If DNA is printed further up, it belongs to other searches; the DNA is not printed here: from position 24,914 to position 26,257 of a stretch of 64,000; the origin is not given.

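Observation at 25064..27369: Tandem paralogous membrane-anchored bactofilin-like proteins directly next to the secY-rpl15 cluster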

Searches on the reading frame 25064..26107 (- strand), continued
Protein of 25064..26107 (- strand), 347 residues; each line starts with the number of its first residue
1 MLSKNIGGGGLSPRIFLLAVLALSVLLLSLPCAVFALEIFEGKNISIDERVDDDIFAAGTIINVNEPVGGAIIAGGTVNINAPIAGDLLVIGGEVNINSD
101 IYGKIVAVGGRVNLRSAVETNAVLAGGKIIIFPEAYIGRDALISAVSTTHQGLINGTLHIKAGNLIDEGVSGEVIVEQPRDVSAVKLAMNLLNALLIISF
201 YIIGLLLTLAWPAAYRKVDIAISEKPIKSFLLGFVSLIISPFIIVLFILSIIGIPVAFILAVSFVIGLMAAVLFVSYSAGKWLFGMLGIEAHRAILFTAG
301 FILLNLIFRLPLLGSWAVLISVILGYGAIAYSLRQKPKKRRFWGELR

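Call 61: search_solved_structures(query=A4, max_evalue=1, show_alignments=1)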
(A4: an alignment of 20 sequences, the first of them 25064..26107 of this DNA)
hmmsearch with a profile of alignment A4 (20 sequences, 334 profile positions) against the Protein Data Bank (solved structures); distinct sequences matched with E-value up to 1: 3.
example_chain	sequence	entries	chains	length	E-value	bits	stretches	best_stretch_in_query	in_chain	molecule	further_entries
9f63_A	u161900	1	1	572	0.028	16.4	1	176-277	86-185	Protein PNS1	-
4kdv_A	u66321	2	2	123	0.18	13.7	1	57-112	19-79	Antifreeze protein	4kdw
9qez_D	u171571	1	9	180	0.72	11.8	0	97-143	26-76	Carbonic anhydrase mutant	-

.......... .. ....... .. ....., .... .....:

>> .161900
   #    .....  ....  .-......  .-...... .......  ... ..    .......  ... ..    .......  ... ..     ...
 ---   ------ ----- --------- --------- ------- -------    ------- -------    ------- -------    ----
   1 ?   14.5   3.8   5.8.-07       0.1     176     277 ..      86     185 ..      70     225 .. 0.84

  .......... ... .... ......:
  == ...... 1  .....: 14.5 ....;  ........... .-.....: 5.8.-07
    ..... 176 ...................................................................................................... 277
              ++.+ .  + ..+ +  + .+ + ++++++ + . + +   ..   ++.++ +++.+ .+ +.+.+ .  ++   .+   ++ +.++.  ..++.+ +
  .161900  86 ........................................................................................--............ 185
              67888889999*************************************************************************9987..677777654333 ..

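Call 79: find_encoding_contigs(protein=P0110, flank=6000, max_places=3)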
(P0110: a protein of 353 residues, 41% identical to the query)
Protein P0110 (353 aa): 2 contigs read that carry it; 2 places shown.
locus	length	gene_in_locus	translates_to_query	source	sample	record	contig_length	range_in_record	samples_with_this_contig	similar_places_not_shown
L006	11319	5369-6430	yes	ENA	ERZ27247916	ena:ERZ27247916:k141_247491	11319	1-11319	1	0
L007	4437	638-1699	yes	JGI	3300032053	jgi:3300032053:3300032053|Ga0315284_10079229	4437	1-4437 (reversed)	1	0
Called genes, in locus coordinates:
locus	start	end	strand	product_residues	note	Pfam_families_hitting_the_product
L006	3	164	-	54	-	?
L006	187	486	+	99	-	PF13187:Fer4_9 (faint), PF00037:Fer4 (faint), PF12797:Fer4_2 (faint), PF12837:Fer4_6 (faint), PF13237:Fer4_10 (faint), PF14697:Fer4_21 (weak), PF12838:Fer4_7 (weak)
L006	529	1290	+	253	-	PF00702:Hydrolase, PF13419:HAD_2, PF13242:Hydrolase_like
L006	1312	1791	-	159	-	PF01569:PAP2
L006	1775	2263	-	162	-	PF04138:GtrA_DPMS_TM (weak)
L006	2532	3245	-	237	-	-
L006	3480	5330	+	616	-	PF00082:Peptidase_S8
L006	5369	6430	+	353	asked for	-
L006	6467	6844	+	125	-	PF00828:Ribosomal_L27A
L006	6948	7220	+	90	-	-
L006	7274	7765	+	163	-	-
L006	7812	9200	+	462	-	PF00344:SecY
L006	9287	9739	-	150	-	PF10127:RlaP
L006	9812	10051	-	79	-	PF10127:RlaP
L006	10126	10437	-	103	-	PF00085:Thioredoxin, PF02114:Phosducin (weak), PF14595:Thioredoxin_9, PF13098:Thioredoxin_2 (weak), PF13905:Thioredoxin_8 (faint)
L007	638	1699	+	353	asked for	-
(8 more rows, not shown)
